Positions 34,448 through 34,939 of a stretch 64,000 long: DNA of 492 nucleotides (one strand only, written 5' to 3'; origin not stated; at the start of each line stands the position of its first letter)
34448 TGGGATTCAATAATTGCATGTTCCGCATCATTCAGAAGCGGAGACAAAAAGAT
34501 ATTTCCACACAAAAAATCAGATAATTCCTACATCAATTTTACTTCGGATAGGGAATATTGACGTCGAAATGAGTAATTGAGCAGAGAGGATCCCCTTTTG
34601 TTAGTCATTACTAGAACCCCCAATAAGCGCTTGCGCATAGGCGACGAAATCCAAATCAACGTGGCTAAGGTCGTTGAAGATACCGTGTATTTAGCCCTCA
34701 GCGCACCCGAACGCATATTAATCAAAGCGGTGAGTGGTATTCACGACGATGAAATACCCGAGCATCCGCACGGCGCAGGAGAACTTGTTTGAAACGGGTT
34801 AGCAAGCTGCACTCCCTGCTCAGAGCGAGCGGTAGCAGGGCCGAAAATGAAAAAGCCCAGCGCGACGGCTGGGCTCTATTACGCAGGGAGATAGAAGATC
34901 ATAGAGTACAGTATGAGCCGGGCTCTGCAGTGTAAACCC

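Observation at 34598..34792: Prophage CsrA/RsmA paralogue that naturally carries the RNA-binding-dead R44A substitution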

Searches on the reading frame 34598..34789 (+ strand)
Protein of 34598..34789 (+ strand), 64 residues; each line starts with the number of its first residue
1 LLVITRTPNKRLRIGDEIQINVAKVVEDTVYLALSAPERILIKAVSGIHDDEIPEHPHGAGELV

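Call 4: search_protein_families(library=pfam, proteins=[window:34598-34789:+], max_evalue=1)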
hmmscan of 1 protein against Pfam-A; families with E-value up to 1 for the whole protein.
window:34598-34789:+ (64 aa): 2 families
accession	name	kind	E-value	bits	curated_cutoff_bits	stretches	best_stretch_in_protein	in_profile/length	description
PF02599.21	CsrA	-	5.6e-10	39.5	27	1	1-42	1-42/53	Global regulator protein family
PF22430.1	Aa-Ago_N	-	0.068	13.2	26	1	12-45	33-65/70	Ago, N-terminal domain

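Call 5: search_protein_families(library=ncbifam, proteins=[window:34598-34789:+], max_evalue=1)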
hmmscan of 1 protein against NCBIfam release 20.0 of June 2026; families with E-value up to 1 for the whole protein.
window:34598-34789:+ (64 aa): 3 families
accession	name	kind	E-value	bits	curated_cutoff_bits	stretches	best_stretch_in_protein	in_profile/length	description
TIGR00202.1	csrA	equivalog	8.1e-09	35.5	70.1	1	1-42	1-42/69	carbon storage regulator CsrA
NF002469.0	PRK01712.1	equivalog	1.2e-08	34.8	73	1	1-42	1-42/65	carbon storage regulator CsrA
NF001844.0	PRK00568.1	equivalog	2.9e-05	24.1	106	1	1-42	1-42/76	carbon storage regulator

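Call 7: find_homologous_proteins(query=window:34598-34789:+, max_evalue=0.01)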
Query window:34598-34789:+ (64 aa): 3 proteins with E <= 0.01 among 3 candidates.
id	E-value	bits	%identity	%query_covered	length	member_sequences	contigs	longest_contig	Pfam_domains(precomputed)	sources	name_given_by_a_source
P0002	2.1e-33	130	100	100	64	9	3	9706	PF02599.22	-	-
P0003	9.6e-28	112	90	98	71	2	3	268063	PF02599.22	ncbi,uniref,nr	ncbi:carbon storage regulator [Pseudomonas sp. RGB]|uniref:carbon storage regulator n=1 Tax=unclassi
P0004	7.4e-7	47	69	66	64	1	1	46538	PF02599.22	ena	-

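Call 11: search_protein_families(library=phrogs, proteins=[window:34598-34789:+], max_evalue=0.001)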
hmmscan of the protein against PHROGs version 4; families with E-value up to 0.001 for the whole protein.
window:34598-34789:+ (64 aa): 2 families
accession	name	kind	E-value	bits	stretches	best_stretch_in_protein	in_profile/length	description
phrog_9500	-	transcription regulation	2.2e-07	31.8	1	1-40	1-40/65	CsrA-like regulator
phrog_5527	-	transcription regulation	4.9e-07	30.9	1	1-52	1-51/123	transcriptional regulator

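Call 14: search_protein_representatives(protein=window:34598-34789:+)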
Query: 64 residues. Proteins with E-value up to 0.001 (for the whole library): 18; up to 1e-10: 2; up to 1e-30: 1. The best 18 are listed.
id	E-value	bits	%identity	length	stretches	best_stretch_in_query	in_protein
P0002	6.6e-34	130.0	100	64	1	1-64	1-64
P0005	2.2e-14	68.7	36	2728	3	3-44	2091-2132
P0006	4.5e-07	45.7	64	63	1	1-42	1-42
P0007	1.5e-06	44.1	61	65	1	1-44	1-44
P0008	2.1e-06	43.7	-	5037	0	-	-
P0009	2.4e-05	40.3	40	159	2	1-42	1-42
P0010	3.2e-05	39.9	41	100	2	1-46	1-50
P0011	4.5e-05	39.5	34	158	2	1-44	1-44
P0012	9.0e-05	38.5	35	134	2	1-42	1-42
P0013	1.0e-04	38.4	39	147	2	1-42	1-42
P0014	1.4e-04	38.0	53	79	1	1-43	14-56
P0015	1.6e-04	37.8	36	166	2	1-43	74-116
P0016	1.7e-04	37.7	35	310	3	1-42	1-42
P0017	3.5e-04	36.7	31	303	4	1-43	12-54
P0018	5.3e-04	36.1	36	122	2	1-42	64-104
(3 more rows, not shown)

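Call 21: search_dna_similar(query=window:34598-34789:+, collection=phages, mode=protein, max_evalue=0.01, max_rows=30)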
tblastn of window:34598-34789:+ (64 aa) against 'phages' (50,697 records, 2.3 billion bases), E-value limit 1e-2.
No match.

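Call 22: find_related_loci(query=window:34598-34789:+, collection=genome_contigs, flank=6000)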
Query window:34598-34789:+ (64 aa) in genome_contigs; peptide patterns used: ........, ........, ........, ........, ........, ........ (x = any residue, [..] = any of these).
343 stretches matched a pattern; 2 encode a relative of the query (tblastn E <= 1e-3); 2 distinct loci.
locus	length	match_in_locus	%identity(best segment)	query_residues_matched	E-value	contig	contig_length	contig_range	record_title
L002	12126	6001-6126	43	1-42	2e-6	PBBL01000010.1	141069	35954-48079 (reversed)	MAG: Myxococcales bacterium isolate SP4258 MHASMcontig_3282185, whole genome shotgun sequence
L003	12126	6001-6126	38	1-42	3e-6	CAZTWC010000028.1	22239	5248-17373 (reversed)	MAG TPA_asm: uncultured Myxococcia bacterium isolate SRP200020_co3_330 genome assembly, contig: NODE_3261_length_22239_c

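Call 23: find_encoding_contigs(protein=P0003, flank=8000, max_places=4)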
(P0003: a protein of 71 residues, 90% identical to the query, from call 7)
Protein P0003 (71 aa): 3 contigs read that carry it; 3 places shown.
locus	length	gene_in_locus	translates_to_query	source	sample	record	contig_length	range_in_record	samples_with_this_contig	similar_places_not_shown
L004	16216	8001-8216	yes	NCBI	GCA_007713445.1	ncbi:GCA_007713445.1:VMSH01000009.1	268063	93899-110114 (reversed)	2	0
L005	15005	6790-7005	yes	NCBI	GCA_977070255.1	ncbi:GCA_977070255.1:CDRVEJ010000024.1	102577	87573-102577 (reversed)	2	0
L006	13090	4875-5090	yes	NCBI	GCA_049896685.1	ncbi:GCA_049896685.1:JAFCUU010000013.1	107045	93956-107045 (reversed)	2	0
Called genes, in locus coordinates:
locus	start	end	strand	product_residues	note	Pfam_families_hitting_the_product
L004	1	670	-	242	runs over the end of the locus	-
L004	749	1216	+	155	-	-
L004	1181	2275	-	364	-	PF04233:Phage_Mu_F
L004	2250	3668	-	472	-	PF13264:DUF4055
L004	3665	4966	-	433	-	PF03237:Terminase_6N, PF17289:Terminase_6C (weak)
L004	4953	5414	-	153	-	PF10045:DUF2280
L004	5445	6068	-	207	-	PF18894:PhageMetallopep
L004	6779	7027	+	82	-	-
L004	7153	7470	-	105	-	-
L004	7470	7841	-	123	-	PF11932:DUF3450 (weak)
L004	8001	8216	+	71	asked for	PF02599:CsrA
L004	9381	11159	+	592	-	PF01590:GAF, PF00990:GGDEF, PF00563:EAL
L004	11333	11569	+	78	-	-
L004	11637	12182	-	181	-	-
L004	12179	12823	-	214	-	PF05766:NinG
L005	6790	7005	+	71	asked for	PF02599:CsrA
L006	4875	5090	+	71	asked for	PF02599:CsrA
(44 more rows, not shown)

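Call 24: find_encoding_contigs(protein=P0002, flank=8000, max_places=6)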
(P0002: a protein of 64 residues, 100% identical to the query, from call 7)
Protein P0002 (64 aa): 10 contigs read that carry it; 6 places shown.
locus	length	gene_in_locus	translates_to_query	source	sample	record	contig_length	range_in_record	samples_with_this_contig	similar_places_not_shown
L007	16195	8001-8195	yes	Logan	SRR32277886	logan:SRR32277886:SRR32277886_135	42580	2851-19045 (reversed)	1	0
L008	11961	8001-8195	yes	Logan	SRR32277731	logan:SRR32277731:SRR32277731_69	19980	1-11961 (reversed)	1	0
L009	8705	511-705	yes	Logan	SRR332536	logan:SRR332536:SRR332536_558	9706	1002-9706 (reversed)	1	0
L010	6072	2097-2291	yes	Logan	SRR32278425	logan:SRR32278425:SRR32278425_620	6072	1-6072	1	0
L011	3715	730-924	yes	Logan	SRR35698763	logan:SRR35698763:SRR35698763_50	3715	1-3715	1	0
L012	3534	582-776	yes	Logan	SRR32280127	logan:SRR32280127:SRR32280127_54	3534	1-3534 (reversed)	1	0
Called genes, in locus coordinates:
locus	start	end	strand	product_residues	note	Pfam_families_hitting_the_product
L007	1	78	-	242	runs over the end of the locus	-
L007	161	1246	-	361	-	PF04233:Phage_Mu_F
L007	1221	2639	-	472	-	PF13264:DUF4055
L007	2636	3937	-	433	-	PF03237:Terminase_6N, PF17289:Terminase_6C (faint)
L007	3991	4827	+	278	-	PF13551:HTH_29 (faint), PF13384:HTH_23 (faint), PF13392:HNH_3 (weak)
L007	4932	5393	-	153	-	PF10045:DUF2280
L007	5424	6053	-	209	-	PF18894:PhageMetallopep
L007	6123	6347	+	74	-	-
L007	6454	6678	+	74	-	-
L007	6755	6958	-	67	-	-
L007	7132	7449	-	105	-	-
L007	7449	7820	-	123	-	PF11932:DUF3450 (weak)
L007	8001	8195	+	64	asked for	PF02599:CsrA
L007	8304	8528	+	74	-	-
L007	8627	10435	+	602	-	PF00990:GGDEF, PF00563:EAL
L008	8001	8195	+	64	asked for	PF02599:CsrA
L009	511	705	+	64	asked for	PF02599:CsrA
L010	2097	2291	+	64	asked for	PF02599:CsrA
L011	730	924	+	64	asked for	PF02599:CsrA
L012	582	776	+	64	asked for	PF02599:CsrA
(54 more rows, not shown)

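Call 25: find_encoding_contigs(protein=P0004, flank=7000, max_places=3)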
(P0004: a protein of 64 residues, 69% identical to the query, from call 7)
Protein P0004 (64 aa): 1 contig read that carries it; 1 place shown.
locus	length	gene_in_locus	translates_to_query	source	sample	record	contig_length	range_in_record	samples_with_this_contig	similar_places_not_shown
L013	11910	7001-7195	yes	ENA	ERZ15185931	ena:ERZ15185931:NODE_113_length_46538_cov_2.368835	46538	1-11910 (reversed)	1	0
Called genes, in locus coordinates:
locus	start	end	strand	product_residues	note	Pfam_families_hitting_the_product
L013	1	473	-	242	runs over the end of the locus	-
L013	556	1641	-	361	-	PF04233:Phage_Mu_F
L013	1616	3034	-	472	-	PF13264:DUF4055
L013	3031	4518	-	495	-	-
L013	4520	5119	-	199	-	-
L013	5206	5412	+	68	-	-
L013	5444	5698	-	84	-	-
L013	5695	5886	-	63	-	-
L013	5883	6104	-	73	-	-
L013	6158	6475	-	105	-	-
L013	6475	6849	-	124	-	PF11932:DUF3450 (weak)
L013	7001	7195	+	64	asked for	PF02599:CsrA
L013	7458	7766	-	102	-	-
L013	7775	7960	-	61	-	PF10122:Zn_ribbon_Com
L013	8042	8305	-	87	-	-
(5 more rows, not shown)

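Call 26: find_encoding_contigs(protein=P0007, flank=7000, max_places=3)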
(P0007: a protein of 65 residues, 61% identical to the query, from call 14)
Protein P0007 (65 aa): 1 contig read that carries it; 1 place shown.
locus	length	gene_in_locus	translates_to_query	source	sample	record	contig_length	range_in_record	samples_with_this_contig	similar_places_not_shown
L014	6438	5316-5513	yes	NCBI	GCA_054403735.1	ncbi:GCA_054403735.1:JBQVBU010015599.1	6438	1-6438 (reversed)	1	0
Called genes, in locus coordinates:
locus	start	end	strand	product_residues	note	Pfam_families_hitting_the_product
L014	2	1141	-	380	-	?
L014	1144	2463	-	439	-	PF03237:Terminase_6N (weak), PF17289:Terminase_6C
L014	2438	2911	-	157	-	PF10045:DUF2280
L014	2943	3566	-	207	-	PF18894:PhageMetallopep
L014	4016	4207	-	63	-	-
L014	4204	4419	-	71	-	-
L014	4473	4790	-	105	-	-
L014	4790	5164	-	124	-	PF11932:DUF3450 (weak)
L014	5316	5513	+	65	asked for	PF02599:CsrA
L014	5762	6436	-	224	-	?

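Call 27: find_encoding_contigs(protein=P0006, flank=7000, max_places=3)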
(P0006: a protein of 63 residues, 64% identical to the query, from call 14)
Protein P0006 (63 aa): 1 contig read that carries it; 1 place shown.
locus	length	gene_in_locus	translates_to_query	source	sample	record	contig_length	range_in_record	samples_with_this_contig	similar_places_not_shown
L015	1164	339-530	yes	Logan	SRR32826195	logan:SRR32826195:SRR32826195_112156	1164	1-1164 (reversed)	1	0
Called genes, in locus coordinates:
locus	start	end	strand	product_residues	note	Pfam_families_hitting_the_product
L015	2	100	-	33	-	?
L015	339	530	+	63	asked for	PF02599:CsrA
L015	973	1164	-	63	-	?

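Call 29: find_homologous_proteins(query=A1, max_evalue=0.001)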
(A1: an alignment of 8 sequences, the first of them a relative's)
Query A1 (8 sequences) (64 aa, profile of the alignment): 25 proteins with E <= 0.001 among 79 candidates.
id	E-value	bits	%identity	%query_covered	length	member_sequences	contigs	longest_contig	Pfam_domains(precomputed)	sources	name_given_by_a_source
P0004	2.6e-28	115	69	66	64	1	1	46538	PF02599.22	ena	-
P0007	2.0e-27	113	64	66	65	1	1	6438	PF02599.22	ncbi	-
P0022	3.3e-27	112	54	89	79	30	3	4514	PF02599.22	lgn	-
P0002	4.2e-27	112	100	100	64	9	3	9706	PF02599.22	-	-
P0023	1.3e-26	110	69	66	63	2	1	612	PF02599.22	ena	-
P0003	2.0e-26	109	90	98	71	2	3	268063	PF02599.22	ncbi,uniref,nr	ncbi:carbon storage regulator [Pseudomonas sp. RGB]|uniref:carbon storage regulator n=1 Tax=unclassi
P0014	2.2e-25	106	55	66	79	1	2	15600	PF02599.22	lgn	-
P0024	1.4e-23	100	69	66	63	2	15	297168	PF02599.22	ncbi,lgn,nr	ncbi:hypothetical protein BFW89_15095 [Pseudomonas synxantha]|nr:hypothetical protein BFW89_15095 [P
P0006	1.6e-23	100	64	66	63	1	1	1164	PF02599.22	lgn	-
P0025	1.2e-22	97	67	66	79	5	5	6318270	PF02599.22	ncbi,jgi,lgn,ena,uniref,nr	ncbi:carbon storage regulator [Pseudomonas synxantha]|jgi:carbon storage regulator|uniref:carbon sto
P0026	1.2e-21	94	55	80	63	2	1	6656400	PF02599.22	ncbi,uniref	ncbi:carbon storage regulator [Pseudomonas palleroniana]|uniref:carbon storage regulator n=1 Tax=Pse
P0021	2.9e-21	93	39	89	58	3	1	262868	PF02599.22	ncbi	-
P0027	9.0e-21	91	55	66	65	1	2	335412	PF02599.22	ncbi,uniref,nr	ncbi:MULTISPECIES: carbon storage regulator [unclassified Pseudomonas]|uniref:carbon storage regulat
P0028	1.1e-20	91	67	66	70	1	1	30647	PF02599.22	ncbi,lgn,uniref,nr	ncbi:carbon storage regulator [Pseudomonas sp. TH34]|uniref:carbon storage regulator n=1 Tax=Pseudom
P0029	2.2e-20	90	60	66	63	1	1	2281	PF02599.22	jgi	-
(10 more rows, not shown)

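Call 30: find_related_loci(query=A1, collection=viral_contigs, flank=5000)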
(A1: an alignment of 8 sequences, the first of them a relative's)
Query A1 (64 aa) in viral_contigs; peptide patterns used: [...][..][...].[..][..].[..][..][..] (x = any residue, [..] = any of these).
64 stretches matched a pattern; 7 encode a relative of the query (tblastn E <= 1e-3); 7 distinct loci.
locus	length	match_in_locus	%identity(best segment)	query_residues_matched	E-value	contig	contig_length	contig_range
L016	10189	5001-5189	89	1-63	3e-33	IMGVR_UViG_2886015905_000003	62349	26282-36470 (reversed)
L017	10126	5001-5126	67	1-42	3e-13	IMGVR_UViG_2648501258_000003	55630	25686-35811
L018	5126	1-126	67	1-42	3e-13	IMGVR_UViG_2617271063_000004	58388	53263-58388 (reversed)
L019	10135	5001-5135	56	1-44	2e-11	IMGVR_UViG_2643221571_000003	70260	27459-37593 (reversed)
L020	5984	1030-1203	38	1-58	1e-9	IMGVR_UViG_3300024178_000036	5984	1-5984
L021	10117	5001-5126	40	1-42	3e-8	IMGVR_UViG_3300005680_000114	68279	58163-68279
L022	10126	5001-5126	38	1-42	1e-6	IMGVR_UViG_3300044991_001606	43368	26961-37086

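Call 48: predict_structure(alignment_id=A2)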
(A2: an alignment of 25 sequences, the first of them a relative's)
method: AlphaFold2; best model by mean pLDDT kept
length: 64 residues; sequences in the alignment: 25
mean_pLDDT: 66.5   pTM: 0.35
mean pLDDT of the five models: 66.5, 63.7, 62.5, 58.1, 56.8
residues with pLDDT >= 90: 10; 70-90: 19; 50-70: 17; < 50: 18
segments of 3 or more residues with pLDDT < 50: 47-64
pLDDT, mean of each block of 10 residues (from residue 1): 69 74 94 77 55 42 39
secondary structure, 60 per line:
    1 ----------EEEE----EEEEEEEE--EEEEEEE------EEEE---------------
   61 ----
elements in order: E11-14 E19-26 E29-35 E42-45

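Call 58: search_dna_similar(query=P0002, collection=plasmids, mode=protein, max_evalue=0.1, max_rows=25)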
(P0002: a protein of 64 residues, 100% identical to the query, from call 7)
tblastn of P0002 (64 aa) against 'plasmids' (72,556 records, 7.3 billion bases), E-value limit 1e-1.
Records with a match: 5; places in all: 5; records where one place covers at least 80% of the query: 3.
Best place of each record, by identity: <60% 5.
By first word of the organism name: Pseudomonas 4; Priestia 1.
By predicted mobility (MOB-suite, as given by PLSDB): non-mobilizable 3; conjugative 1; mobilizable 1.
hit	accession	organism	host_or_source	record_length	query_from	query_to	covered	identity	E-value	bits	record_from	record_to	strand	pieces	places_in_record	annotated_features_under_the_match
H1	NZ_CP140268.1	Priestia megaterium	Single cell,ginseng rhizosphere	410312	1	56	88%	41.1%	1e-2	39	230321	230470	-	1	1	csrA: carbon storage regulator CsrA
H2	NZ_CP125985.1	Pseudomonas rhodesiae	cell culture,brewery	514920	1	53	83%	37.7%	3e-2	37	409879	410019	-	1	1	csrA: carbon storage regulator CsrA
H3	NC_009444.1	Pseudomonas fluorescens SBW25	-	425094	1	53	83%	37.7%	4e-2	37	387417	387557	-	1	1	csrA: carbon storage regulator CsrA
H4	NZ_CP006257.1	Pseudomonas syringae pv. syringae HS191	Panicum miliaceum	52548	1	46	72%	39.1%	2e-2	38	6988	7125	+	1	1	carbon storage regulator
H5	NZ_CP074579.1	Pseudomonas syringae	Medicago sativa,plant stem,plant stem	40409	1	46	72%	39.1%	2e-2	38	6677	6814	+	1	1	carbon storage regulator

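Call 59: search_solved_structures(query=A2, max_evalue=0.01, show_alignments=2)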
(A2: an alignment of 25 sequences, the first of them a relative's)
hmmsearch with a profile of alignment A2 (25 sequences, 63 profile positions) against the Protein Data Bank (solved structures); distinct sequences matched with E-value up to 0.01: 13.
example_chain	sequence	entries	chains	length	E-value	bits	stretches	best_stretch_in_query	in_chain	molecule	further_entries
5dmb_D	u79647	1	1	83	6.5e-22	80.4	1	2-60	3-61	Carbon storage regulator homolog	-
1t3o_A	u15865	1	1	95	9.1e-21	76.7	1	1-57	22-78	Carbon storage regulator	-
1y00_A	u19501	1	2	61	2.6e-20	75.2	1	1-59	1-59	Carbon storage regulator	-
5z38_F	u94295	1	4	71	4.5e-20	74.5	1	1-59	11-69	wild type CsrA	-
2bti_A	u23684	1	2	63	7.4e-20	73.8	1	1-56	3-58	CARBON STORAGE REGULATOR HOMOLOG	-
2jpp_A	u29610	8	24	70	3.3e-19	71.7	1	1-53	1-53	Translational repressor | Carbon storage regulator homolog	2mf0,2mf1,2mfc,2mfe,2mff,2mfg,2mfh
1vpz_A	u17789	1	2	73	2.2e-18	69.1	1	1-58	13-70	Carbon storage regulator homolog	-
7yr6_E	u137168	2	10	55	5.8e-18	67.7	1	1-54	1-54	Translational regulator CsrA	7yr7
5z38_E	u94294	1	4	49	4.3e-16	61.7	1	1-44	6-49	Truncated-CsrA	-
4k59_A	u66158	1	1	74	1.4e-05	28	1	17-50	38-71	RNA BINDING PROTEIN RsmF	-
4kji_A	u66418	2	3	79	1.8e-05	27.7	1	17-49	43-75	RsmN, a RNA-binding protein of Regulator of Secondary Metabolism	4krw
7a05_A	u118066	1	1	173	0.00019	24.4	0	7-34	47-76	30S ribosomal protein S1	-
2k4k_A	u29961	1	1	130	0.0023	21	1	9-41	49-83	General stress protein 13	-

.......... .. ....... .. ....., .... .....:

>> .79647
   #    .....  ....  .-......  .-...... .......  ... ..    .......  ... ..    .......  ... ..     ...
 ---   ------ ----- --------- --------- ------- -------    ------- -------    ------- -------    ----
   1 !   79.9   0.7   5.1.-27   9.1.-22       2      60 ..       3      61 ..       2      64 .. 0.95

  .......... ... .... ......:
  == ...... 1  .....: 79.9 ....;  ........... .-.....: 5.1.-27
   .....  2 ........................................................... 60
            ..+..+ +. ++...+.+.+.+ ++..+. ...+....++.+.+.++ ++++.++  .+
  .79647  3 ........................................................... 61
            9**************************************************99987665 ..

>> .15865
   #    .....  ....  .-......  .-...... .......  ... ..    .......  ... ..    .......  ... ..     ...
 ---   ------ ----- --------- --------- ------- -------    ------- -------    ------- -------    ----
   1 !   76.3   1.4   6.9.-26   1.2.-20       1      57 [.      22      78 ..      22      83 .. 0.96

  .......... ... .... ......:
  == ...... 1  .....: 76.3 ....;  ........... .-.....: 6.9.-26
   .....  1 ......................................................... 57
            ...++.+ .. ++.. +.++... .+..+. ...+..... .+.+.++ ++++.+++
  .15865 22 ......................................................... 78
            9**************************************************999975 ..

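Call 81: search_solved_structures(query=P0002, max_evalue=1, show_alignments=5)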
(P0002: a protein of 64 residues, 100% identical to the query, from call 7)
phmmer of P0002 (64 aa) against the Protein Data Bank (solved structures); distinct sequences matched with E-value up to 1: 12.
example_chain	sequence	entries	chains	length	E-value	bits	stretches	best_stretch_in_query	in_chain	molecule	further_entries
5dmb_D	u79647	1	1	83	0.002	21.7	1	2-42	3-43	Carbon storage regulator homolog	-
1t3o_A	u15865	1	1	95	0.0072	19.9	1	1-42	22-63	Carbon storage regulator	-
5z38_E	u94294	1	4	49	0.0088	19.7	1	1-42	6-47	Truncated-CsrA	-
1y00_A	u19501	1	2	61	0.0092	19.6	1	1-42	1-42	Carbon storage regulator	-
2bti_A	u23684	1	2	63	0.01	19.5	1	1-42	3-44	CARBON STORAGE REGULATOR HOMOLOG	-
5z38_F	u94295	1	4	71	0.014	19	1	1-42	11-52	wild type CsrA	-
7yr6_E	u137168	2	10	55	0.022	18.4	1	1-42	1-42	Translational regulator CsrA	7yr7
1vpz_A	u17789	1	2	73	0.037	17.7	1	1-43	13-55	Carbon storage regulator homolog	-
2jpp_A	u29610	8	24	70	0.038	17.7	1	1-42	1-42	Translational repressor | Carbon storage regulator homolog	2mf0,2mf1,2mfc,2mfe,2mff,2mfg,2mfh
7a05_A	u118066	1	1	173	0.32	14.8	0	8-34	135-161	30S ribosomal protein S1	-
2k75_A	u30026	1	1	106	0.79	13.5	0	9-46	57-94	uncharacterized protein Ta0387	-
7ur7_A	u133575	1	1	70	0.92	13.3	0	13-56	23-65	17_bp_sh3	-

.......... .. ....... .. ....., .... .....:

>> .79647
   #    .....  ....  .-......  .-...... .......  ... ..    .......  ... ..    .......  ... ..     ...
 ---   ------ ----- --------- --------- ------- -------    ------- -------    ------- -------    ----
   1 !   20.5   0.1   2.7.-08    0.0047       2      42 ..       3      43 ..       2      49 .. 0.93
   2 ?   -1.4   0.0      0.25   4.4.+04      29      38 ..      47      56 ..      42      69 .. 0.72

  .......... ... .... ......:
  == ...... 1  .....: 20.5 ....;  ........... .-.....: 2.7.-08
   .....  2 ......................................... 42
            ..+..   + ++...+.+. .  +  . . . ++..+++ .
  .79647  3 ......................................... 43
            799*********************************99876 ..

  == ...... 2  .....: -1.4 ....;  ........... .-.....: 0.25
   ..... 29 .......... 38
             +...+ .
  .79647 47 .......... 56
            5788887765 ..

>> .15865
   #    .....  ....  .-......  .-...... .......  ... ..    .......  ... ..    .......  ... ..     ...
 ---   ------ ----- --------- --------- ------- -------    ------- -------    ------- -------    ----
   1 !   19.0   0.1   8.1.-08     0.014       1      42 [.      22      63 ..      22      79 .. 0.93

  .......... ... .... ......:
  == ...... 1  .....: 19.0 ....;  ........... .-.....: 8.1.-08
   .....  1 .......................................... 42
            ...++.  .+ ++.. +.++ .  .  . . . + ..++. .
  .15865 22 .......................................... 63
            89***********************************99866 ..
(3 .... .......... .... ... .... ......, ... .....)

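Call 84: fold_search(model_id=the predicted structure, library=pdb)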
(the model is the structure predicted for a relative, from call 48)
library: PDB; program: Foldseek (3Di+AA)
matches with E <= 10: 46; with E <= 0.001: 0
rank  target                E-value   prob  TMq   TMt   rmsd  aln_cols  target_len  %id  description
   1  5z38_J                1.4e-01  0.82  0.32  0.37   9.6        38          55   37  Crystal structure of CsrA bound to CesT (released 2018-04-04)
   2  5z38_H                2.1e-01  0.72  0.32  0.35   9.6        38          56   37  Crystal structure of CsrA bound to CesT (released 2018-04-04)
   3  5z38_F                2.4e-01  0.57  0.33  0.35  10.7        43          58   32  Crystal structure of CsrA bound to CesT (released 2018-04-04)
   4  1vpz_B                3.5e-01  0.51  0.33  0.37  10.6        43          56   28  Crystal structure of a putative carbon storage regulator protein (csra, pa0905) from pseudomonas aeruginosa at 2.05 A  (released 2004-12-14)
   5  5z38_E                4.3e-01  0.51  0.30  0.43   9.5        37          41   38  Crystal structure of CsrA bound to CesT (released 2018-04-04)
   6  1vpz_A                4.6e-01  0.54  0.32  0.35   9.6        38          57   32  Crystal structure of a putative carbon storage regulator protein (csra, pa0905) from pseudomonas aeruginosa at 2.05 A  (released 2004-12-14)
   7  2bti_A                4.6e-01  0.47  0.33  0.36  10.6        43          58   32  Structure-function studies of the RmsA CsrA post-transcriptional global regulator protein family reveals a class of RN (released 2006-01-04)
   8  2bti_B                4.9e-01  0.41  0.32  0.35  10.6        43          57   32  Structure-function studies of the RmsA CsrA post-transcriptional global regulator protein family reveals a class of RN (released 2006-01-04)
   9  5z38_I                6.0e-01  0.41  0.31  0.43   9.6        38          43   37  Crystal structure of CsrA bound to CesT (released 2018-04-04)
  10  5z38_L                7.4e-01  0.25  0.33  0.38  15.3        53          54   24  Crystal structure of CsrA bound to CesT (released 2018-04-04)
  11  2mfc_MODEL_1_A        8.0e-01  0.35  0.31  0.33   9.7        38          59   34  Csr/Rsm protein-RNA recognition - A molecular affinity ruler: RsmZ(SL1)/RsmE(dimer) 2:1 complex (released 2014-02-26)
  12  7yr6_B                9.1e-01  0.21  0.32  0.36  16.0        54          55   28  Cryo-EM structure of Pseudomonas aeruginosa RsmZ RNA in complex with two RsmA protein dimers (released 2023-05-17)
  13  2jpp_MODEL_1_A        1.2e+00  0.28  0.31  0.36   9.6        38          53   34  Structural basis of RsmA/CsrA RNA recognition: Structure of RsmE bound to the Shine-Dalgarno sequence of hcnA  (released 2007-08-21)
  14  5dmb_D                1.4e+00  0.30  0.32  0.29   9.4        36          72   42  Crystal structure of a translational regulator bound to a flagellar assembly factor (released 2016-08-24)
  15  1y00_MODEL_1_A        1.8e+00  0.11  0.30  0.31  12.2        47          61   28  Solution structure of the Carbon Storage Regulator protein CsrA (released 2005-06-21)
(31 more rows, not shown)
